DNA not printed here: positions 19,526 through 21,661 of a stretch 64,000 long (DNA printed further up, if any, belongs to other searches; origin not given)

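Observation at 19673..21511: Wzt exporter ATPase fused to an ADP-heptose-type nucleotidyltransferase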

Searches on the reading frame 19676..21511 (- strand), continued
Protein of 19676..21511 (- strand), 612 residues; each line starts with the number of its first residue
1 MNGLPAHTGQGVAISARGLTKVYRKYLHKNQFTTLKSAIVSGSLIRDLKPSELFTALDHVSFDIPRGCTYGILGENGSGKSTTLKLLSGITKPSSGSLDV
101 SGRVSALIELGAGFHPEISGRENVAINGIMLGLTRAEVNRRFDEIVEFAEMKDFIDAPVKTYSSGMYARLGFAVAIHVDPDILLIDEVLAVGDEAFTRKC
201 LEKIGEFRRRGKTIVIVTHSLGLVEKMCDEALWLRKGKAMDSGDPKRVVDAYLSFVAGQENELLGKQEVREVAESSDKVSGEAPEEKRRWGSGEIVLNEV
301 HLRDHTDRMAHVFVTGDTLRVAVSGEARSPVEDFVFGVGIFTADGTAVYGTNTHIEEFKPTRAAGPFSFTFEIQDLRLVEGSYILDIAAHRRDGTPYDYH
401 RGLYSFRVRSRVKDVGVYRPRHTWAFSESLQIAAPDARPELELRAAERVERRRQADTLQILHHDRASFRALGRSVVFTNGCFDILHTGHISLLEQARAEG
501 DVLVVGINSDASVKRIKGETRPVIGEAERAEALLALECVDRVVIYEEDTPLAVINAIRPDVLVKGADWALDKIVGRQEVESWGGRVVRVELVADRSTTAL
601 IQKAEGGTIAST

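Call 38: search_protein_representatives(protein=window:19676-21511:-)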
Query: 612 residues. Proteins with E-value up to 0.001 (for the whole library): 258906; up to 1e-10: 76392; up to 1e-30: 19310. The best 150 are listed.
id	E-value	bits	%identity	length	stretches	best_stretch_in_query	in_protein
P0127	7.0e-197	672.2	57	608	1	17-602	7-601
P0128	6.2e-175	599.8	62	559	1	13-444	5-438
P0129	1.9e-163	561.8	59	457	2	12-287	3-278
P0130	5.1e-148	510.9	56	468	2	9-274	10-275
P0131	5.7e-133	461.2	40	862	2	39-445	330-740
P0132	2.3e-126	439.4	52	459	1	14-436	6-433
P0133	7.0e-123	427.9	47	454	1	12-430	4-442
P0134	5.3e-115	401.9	43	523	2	13-255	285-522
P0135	2.6e-112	393.0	75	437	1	11-246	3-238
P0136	1.1e-111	391.0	46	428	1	12-427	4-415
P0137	2.1e-111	390.0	47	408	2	13-260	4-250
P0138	2.3e-111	389.9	47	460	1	17-425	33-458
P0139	2.6e-111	389.7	45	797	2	54-254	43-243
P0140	3.6e-111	389.2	45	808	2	43-254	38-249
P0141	4.4e-111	388.9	44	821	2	48-253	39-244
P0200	5.7e-95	335.7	44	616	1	17-436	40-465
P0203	2.3e-94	333.7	33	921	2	55-387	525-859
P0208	9.5e-93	328.4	39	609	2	49-411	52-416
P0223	1.2e-90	321.4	43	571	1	22-438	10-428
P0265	6.7e-86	305.8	38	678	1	13-455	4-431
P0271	2.2e-85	304.0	41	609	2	13-274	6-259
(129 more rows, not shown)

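Call 39: search_protein_families(library=pfam, proteins=[P0127, P0128, P0200, P0208, P0271, P0223, P0131, P0139, P0203, P0265], max_evalue=0.001)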
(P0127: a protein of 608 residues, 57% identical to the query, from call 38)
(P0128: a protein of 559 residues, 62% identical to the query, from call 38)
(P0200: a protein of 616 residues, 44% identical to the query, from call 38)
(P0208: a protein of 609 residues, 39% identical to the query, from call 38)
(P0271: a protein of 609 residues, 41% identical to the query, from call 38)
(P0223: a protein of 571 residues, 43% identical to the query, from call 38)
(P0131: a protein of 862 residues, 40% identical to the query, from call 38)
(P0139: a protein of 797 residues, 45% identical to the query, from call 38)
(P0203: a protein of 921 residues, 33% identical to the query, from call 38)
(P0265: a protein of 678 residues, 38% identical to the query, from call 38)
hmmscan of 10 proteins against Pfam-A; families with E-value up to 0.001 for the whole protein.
P0127 (608 aa): 4 families
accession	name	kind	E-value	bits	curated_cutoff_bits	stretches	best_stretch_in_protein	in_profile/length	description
PF14524.12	Wzt_C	-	2.9e-27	95.9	30.4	1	292-427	2-143/143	Wzt C-terminal domain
PF00005.33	ABC_tran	-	1.8e-21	77.6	25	1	47-178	1-135/137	ABC transporter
PF01467.32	CTP_transf_like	-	4.5e-20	72.6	21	1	476-568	1-91/133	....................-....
PF13304.12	AAA_21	-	0.00038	21.1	27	0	61-82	3-30/304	AAA domain, putative AbiEii toxin, Type IV TA system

P0128 (559 aa): 3 families
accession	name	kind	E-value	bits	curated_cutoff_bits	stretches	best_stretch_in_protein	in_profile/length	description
PF14524.12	Wzt_C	-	2.6e-28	99.3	30.4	1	281-412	2-141/143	Wzt C-terminal domain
PF00005.33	ABC_tran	-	1e-20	75.2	25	1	49-180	1-135/137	ABC transporter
PF13304.12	AAA_21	-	0.00067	20.3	27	0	63-85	3-28/304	AAA domain, putative AbiEii toxin, Type IV TA system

P0200 (616 aa): 4 families
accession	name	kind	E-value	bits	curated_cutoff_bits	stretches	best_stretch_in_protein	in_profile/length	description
PF14524.12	Wzt_C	-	2e-24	86.6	30.4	1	314-447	2-141/143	Wzt C-terminal domain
PF00005.33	ABC_tran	-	8.7e-23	81.9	25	1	81-212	1-135/137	ABC transporter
PF13555.12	AAA_29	-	4.1e-05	23.7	27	1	86-125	17-55/61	P-loop containing region of AAA domain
PF13304.12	AAA_21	-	0.00015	22.4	27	0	95-115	3-23/304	AAA domain, putative AbiEii toxin, Type IV TA system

P0208 (609 aa): 3 families
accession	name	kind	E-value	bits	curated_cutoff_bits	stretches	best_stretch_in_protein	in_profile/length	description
PF14524.12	Wzt_C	-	1.4e-48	164.9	30.4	2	463-586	2-130/143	Wzt C-terminal domain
PF00005.33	ABC_tran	-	1.6e-22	81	25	1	60-191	1-135/137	ABC transporter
PF13304.12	AAA_21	-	0.00057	20.5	27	0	74-94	3-23/304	AAA domain, putative AbiEii toxin, Type IV TA system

P0271 (609 aa): 2 families
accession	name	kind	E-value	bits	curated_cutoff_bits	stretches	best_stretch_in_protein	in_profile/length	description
PF14524.12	Wzt_C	-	4.5e-25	88.8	30.4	1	326-458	2-142/143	Wzt C-terminal domain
PF00005.33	ABC_tran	-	2.8e-23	83.5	25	1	44-175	1-135/137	ABC transporter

P0223 (571 aa): 6 families
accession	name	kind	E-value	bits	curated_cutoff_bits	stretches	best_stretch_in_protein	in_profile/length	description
PF00005.33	ABC_tran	-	1.7e-23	84.2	25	1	44-175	1-135/137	ABC transporter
PF14524.12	Wzt_C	-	3.7e-21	76.1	30.4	1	268-400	2-130/143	Wzt C-terminal domain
PF13555.12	AAA_29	-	2.4e-05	24.4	27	1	45-82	13-50/61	P-loop containing region of AAA domain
PF13476.12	AAA_23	-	3.7e-05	24.9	27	1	45-78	11-43/201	AAA domain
PF13304.12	AAA_21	-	0.00018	22.1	27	1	58-80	3-25/304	AAA domain, putative AbiEii toxin, Type IV TA system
PF02463.25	SMC_N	-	0.00045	20.2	40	0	55-78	25-48/220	RecF/RecN/SMC N terminal domain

P0131 (862 aa): 8 families
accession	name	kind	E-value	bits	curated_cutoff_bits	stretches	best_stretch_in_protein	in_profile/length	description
PF00005.33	ABC_tran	-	2.3e-38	132.3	25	2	43-174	1-135/137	ABC transporter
PF14524.12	Wzt_C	-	7.3e-25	88.1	30.4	1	584-704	6-130/143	Wzt C-terminal domain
PF13555.12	AAA_29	-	5.3e-06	26.5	27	0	52-73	22-42/61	P-loop containing region of AAA domain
PF13476.12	AAA_23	-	2.9e-05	25.2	27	0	36-71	3-37/201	AAA domain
PF13304.12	AAA_21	-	0.00011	22.8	27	0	360-379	3-22/304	AAA domain, putative AbiEii toxin, Type IV TA system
PF13514.12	AAA_27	-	0.0002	21.4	22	0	35-73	6-46/206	AAA domain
PF13191.12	AAA_16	-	0.00055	20.9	32.6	0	355-405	21-64/167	AAA ATPase domain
PF02463.25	SMC_N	-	0.00072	19.5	40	0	54-71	25-42/220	RecF/RecN/SMC N terminal domain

P0139 (797 aa): 11 families
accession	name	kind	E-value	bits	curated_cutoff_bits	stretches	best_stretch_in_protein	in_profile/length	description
PF00005.33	ABC_tran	-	1e-38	133.5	25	2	46-177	1-135/137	ABC transporter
PF13304.12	AAA_21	-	1e-11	45.9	27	0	60-77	3-20/304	AAA domain, putative AbiEii toxin, Type IV TA system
PF13555.12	AAA_29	-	8.5e-07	29.1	27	0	51-73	17-39/61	P-loop containing region of AAA domain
PF13604.12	AAA_30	-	9.6e-06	25.9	27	0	452-605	21-128/191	AAA domain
PF13476.12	AAA_23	-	2.5e-05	25.5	27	0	61-76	24-39/201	AAA domain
PF03193.22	RsgA_GTPase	-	6.6e-05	23.2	30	0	442-480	100-137/174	RsgA GTPase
PF13191.12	AAA_16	-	0.00024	22.1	32.6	0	432-486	5-60/167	AAA ATPase domain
PF13175.12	AAA_15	-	0.00025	21.2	32.1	0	442-469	17-43/374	AAA ATPase domain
PF25199.1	nSTAND_NTPase5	-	0.00046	20.5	34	0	40-75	23-60/145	Novel STAND NTPase 5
PF02463.25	SMC_N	-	0.00047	20.1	40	0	60-75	28-43/220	RecF/RecN/SMC N terminal domain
PF01926.29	MMR_HSR1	-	0.00078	20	21.9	0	453-471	3-21/113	50S ribosome-binding GTPase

P0203 (921 aa): 13 families
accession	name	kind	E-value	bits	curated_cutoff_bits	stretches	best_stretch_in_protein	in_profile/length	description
PF00005.33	ABC_tran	-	4.6e-36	124.9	25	2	44-178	1-136/137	ABC transporter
PF14524.12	Wzt_C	-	2e-31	109.4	30.4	2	283-418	3-142/143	Wzt C-terminal domain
PF13304.12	AAA_21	-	8.1e-10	39.7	27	1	58-79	3-24/304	AAA domain, putative AbiEii toxin, Type IV TA system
PF13555.12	AAA_29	-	2.5e-09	37.2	27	1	56-91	24-58/61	P-loop containing region of AAA domain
PF13476.12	AAA_23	-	1.2e-07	33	27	0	45-78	11-43/201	AAA domain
PF13604.12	AAA_30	-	3e-07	30.8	27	0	538-665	19-104/191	AAA domain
PF13191.12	AAA_16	-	1.5e-05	26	32.6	0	536-568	24-55/167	AAA ATPase domain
PF01078.27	Mg_chelatase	-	1.9e-05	24.6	20.3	0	59-97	27-65/207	Magnesium chelatase, subunit ChlI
PF13175.12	AAA_15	-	5.9e-05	23.3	32.1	0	59-79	28-48/374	AAA ATPase domain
PF13401.12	AAA_22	-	0.00011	22.9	27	0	542-561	10-29/130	AAA domain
PF02463.25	SMC_N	-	0.00021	21.2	40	0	58-80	28-50/220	RecF/RecN/SMC N terminal domain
PF19993.5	DO-GTPase2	-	0.00027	21.1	27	0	56-74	2-20/226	Double-GTPase 2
PF25199.1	nSTAND_NTPase5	-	0.00056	20.2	34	0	539-564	43-67/145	Novel STAND NTPase 5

P0265 (678 aa): 4 families
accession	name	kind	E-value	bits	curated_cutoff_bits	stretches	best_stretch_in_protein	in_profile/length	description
PF14524.12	Wzt_C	-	3.3e-22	79.4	30.4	1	269-388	1-130/143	Wzt C-terminal domain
PF00005.33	ABC_tran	-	8.9e-22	78.6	25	1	45-176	1-135/137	ABC transporter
PF00685.33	Sulfotransfer_1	-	5.2e-12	46.2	22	1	433-640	3-194/255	Sulfotransferase domain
PF13304.12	AAA_21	-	0.00058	20.5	27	0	59-95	3-45/304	AAA domain, putative AbiEii toxin, Type IV TA system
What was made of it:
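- Another Wzt carries a C-terminal sulfotransferase (P0265, call 39), so enzymes related to end modification may be recruited to Wzt.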

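Call 40: predict_structure(alignment_id=A1)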
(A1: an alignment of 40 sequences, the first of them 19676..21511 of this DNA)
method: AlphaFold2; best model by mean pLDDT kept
length: 612 residues; sequences in the alignment: 40
mean_pLDDT: 74.2   pTM: 0.39
mean pLDDT of the five models: 74.2, 72.2, 71.4, 70.6, 70.3
residues with pLDDT >= 90: 184; 70-90: 225; 50-70: 85; < 50: 118
segments of 3 or more residues with pLDDT < 50: 1-9, 29-49, 110-118, 148-177, 190-193, 261-287, 439-450, 610-612
pLDDT, mean of each block of 10 residues (from residue 1): 38 91 62 42 47 80 93 83 81 88 69 41 55 60 53 34 29 48 73 56 76 85 84 91 89 72 37 29 47 89 90 88 95 95 78 90 96 89 89 86 82 63 94 73 41 78 83 92 82 91 94 88 85 85 92 93 82 91 91 71 61 39
secondary structure, 60 per line:
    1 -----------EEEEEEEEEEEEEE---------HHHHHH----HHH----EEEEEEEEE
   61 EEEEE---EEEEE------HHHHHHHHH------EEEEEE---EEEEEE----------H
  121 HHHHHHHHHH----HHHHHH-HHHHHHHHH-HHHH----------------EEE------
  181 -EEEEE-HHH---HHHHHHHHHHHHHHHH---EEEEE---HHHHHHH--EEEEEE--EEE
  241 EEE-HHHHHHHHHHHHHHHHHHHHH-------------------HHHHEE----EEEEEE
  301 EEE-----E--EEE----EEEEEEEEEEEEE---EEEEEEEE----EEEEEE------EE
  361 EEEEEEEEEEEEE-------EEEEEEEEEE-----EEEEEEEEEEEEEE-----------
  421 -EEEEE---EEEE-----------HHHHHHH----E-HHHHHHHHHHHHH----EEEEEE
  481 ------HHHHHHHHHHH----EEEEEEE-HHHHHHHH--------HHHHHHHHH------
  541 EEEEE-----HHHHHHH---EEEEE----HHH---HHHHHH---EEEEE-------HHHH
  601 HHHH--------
elements in order: E12-25 H35-40 E52-65 E69-73 H80-88 E95-100 E104-109 H120-130 H135-140 H142-150 H152-155 E172-174 E182-186 H194-209 E213-217 H221-227 E230-235 E238-243 H245-265 H285-288 E295-303 E312-314 E319-331 E335-342 E347-352 E359-373 E381-390 E396-409 E422-426 E430-433 H445-451 H458-470 E475-480 H487-497 E502-508 H510-517 H526-534 E541-545 H551-557 E561-565 H576-581 E585-589 H597-604
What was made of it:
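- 20654..20731 (-): Variable, low-confidence linker between NBD and CBD (residues 261-286). pLDDT below 50 for residues 261-287 (call 40).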

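Call 66: fold_search(model_id=the predicted structure, library=pdb)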
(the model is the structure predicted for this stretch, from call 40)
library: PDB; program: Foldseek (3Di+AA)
matches with E <= 10: 1926; with E <= 0.001: 1381
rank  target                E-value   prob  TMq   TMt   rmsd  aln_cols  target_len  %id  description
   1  8dku_A                1.3e-32  1.00  0.28  0.41  13.0       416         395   34  CryoEM structure of the A. aeolicus WzmWzt transporter bound to the native O antigen (released 2022-09-21)
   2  8dne_C                3.6e-32  1.00  0.28  0.45  14.0       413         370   34  CryoEM structure of the A.aeolicus WzmWzt transporter bound to ATP (released 2022-09-21)
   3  8dne_A                4.0e-32  1.00  0.29  0.45  12.7       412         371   34  CryoEM structure of the A.aeolicus WzmWzt transporter bound to ATP (released 2022-09-21)
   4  8dl0_C                1.0e-31  1.00  0.27  0.41  14.6       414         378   34  CryoEM structure of the nucleotide-free and open channel A.aeolicus WzmWzt transporter (released 2022-09-21)
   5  8dl0_A                2.4e-31  1.00  0.29  0.43  13.7       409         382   33  CryoEM structure of the nucleotide-free and open channel A.aeolicus WzmWzt transporter (released 2022-09-21)
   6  7k2t_C                2.7e-31  1.00  0.28  0.45  14.0       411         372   34  Mg2+/ATP-bound structure of the full-length WzmWzt O antigen ABC transporter in lipid nanodiscs (released 2021-01-13)
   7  7k2t_A                3.4e-30  1.00  0.29  0.45  13.0       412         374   33  Mg2+/ATP-bound structure of the full-length WzmWzt O antigen ABC transporter in lipid nanodiscs (released 2021-01-13)
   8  9a4o_B                6.7e-23  1.00  0.28  0.32  43.6       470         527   27  Integrative model of IF2-TAGH by crosslinking MS and deep learning (released 2024-09-18)
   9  7dd0_B                1.5e-21  1.00  0.29  0.63   8.9       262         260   41  Crystal structure of the N-terminal domain of TagH from Bacillus subtilis (released 2020-12-23)
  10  6m96_A                7.6e-21  1.00  0.28  0.66   9.6       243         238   41  ATP-bound conformation of the WzmWzt O antigen ABC transporter (released 2019-03-06)
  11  9cfl_B                8.0e-21  1.00  0.28  0.60  10.1       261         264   37  Cryo-EM structure of S. aureus TarGH in complex with ATP-gamma-S (released 2025-04-23)
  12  7dd0_C                2.4e-20  1.00  0.27  0.62   8.5       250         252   41  Crystal structure of the N-terminal domain of TagH from Bacillus subtilis (released 2020-12-23)
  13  6an5_B                2.4e-20  1.00  0.27  0.64  10.0       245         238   40  Crystal Structure of The Nucelotide Binding Domain of an O-antigen polysaccharide ABC-transporter (released 2017-11-29)
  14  7dd0_D                2.7e-20  1.00  0.28  0.65   8.4       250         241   41  Crystal structure of the N-terminal domain of TagH from Bacillus subtilis (released 2020-12-23)
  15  7dd0_A                4.8e-20  1.00  0.27  0.62   8.9       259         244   40  Crystal structure of the N-terminal domain of TagH from Bacillus subtilis (released 2020-12-23)
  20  5xf2_B                9.8e-16  1.00  0.23  0.85   2.9       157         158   47  Crystal structure of SeMet-HldC from Burkholderia pseudomallei (released 2017-07-19)
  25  5xf2_E                1.1e-14  1.00  0.22  0.89   2.1       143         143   46  Crystal structure of SeMet-HldC from Burkholderia pseudomallei (released 2017-07-19)
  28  5xf2_A                1.9e-14  1.00  0.22  0.89   2.1       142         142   46  Crystal structure of SeMet-HldC from Burkholderia pseudomallei (released 2017-07-19)
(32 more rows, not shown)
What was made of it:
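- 20732..21478 (-): ABC nucleotide-binding domain of Wzt (residues about 12-260). Walker A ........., signature SSGM, Walker B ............. Foldseek top hits are 8dku and 7k2t (call 66).
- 19697..20113 (-): HldC / RfaE domain II-like nucleotidyltransferase (residues 467-605). Motifs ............, NSD, KG, EEDTP, VKGADW, DRSTT. Foldseek 5xf2, target-normalised TM-score 0.85-0.89, rmsd 2.1-2.9 A (call 66).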
